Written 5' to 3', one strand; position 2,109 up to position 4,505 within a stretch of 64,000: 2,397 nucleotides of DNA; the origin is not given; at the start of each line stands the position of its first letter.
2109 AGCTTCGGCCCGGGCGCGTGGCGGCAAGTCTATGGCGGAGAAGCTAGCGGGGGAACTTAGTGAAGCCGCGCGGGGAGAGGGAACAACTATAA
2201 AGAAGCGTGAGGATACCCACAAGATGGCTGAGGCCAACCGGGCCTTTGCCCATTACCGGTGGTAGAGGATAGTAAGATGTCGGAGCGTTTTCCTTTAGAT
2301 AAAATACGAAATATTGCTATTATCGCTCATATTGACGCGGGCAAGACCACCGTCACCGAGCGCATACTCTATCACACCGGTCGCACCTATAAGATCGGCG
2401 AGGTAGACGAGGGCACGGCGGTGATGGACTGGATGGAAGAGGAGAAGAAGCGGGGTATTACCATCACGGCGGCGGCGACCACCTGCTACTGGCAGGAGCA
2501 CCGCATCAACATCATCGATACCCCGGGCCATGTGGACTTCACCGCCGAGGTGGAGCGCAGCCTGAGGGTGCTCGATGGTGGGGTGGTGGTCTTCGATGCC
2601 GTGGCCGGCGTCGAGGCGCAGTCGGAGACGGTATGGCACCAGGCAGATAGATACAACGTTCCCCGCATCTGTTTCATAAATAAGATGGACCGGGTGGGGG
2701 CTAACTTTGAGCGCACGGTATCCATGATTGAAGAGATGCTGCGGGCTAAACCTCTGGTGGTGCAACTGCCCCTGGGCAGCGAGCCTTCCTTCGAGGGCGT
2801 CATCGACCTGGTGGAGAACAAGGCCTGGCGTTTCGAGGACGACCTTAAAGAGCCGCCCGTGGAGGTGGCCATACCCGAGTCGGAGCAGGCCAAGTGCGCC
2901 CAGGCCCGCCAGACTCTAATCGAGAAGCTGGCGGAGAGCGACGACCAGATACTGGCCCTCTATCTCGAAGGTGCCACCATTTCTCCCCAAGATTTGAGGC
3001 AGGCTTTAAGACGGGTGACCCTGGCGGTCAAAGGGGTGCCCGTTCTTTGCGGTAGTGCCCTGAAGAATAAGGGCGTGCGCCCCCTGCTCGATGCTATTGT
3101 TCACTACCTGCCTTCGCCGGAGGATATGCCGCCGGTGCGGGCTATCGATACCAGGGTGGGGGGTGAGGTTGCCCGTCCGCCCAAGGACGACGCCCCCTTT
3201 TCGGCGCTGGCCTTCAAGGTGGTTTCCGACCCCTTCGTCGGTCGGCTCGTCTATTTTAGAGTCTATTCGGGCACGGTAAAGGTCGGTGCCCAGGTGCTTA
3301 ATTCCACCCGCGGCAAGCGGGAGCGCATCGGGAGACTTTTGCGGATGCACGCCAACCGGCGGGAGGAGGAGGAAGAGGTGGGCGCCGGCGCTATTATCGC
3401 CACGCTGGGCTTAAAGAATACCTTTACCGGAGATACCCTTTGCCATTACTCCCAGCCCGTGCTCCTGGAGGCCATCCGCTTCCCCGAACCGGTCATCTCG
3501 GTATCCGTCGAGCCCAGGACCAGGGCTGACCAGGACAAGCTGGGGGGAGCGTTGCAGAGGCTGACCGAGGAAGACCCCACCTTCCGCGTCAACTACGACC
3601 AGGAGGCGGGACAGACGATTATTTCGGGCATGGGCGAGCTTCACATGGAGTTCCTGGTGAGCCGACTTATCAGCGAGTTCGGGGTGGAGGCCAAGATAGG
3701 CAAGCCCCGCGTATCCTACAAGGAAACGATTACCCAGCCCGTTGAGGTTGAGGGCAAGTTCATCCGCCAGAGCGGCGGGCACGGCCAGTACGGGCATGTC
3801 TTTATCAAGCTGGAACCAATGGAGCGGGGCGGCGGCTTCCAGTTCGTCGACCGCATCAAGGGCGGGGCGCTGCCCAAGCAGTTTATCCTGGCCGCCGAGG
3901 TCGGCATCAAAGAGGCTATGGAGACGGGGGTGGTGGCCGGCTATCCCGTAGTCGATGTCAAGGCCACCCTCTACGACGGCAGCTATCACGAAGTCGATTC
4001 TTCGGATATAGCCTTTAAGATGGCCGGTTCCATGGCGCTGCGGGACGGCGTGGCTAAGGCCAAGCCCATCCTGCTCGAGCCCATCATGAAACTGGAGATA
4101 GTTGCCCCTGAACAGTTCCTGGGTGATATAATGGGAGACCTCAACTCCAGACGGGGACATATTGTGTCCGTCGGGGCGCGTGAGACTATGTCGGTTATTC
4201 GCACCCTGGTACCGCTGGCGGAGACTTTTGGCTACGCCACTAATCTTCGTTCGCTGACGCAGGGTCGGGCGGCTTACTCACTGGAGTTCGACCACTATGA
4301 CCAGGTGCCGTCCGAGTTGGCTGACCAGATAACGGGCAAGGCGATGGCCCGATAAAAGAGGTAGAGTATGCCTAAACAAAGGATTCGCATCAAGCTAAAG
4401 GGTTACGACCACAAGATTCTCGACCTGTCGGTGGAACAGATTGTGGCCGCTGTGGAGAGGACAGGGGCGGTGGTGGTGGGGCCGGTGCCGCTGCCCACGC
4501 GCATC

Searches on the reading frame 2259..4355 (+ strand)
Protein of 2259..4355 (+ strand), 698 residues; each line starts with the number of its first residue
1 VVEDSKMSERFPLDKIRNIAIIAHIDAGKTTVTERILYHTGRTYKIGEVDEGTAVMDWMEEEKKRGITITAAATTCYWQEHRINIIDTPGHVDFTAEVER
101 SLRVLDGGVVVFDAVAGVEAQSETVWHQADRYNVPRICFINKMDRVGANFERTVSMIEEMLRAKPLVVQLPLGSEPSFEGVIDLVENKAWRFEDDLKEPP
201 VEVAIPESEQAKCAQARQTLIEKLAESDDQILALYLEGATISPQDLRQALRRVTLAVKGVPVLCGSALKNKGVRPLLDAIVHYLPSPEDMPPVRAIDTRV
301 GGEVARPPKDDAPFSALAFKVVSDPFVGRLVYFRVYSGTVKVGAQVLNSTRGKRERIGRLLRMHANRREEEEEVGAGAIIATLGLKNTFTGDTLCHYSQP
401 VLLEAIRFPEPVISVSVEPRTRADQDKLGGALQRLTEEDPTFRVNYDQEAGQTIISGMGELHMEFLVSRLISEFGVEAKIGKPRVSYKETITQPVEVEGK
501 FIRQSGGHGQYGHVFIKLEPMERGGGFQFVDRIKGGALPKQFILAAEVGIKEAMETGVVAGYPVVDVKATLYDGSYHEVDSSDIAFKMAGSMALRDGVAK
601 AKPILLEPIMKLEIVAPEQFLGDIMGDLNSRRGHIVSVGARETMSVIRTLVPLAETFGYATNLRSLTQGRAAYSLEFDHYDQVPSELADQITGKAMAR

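Call 16: search_protein_families(library=pfam, proteins=[window:2259-4355:+], max_evalue=0.00001)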
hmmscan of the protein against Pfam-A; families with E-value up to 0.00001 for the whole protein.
window:2259-4355:+ (698 aa): 6 families
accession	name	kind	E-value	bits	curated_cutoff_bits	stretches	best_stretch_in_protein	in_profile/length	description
PF00009.33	GTP_EFTU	-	5.1e-68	228.8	26.5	1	15-286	2-188/188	Elongation factor Tu GTP binding domain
PF03764.24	EFG_IV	-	1.1e-45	154.8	24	1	483-602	1-121/121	Elongation factor G, domain IV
PF14492.12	EFG_III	-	1.5e-30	105.5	27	1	408-482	1-75/75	Elongation Factor G, domain III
PF00679.30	EFG_C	-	9e-30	103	27.9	1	605-690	2-88/89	Elongation factor G C-terminus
PF03144.31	GTP_EFTU_D2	-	6.5e-18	65.4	30.3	1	328-395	1-73/73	Elongation factor Tu domain 2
PF22042.2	EF-G_D2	-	9.1e-17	61.4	27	1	313-395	1-82/84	Elongation factor G domain 2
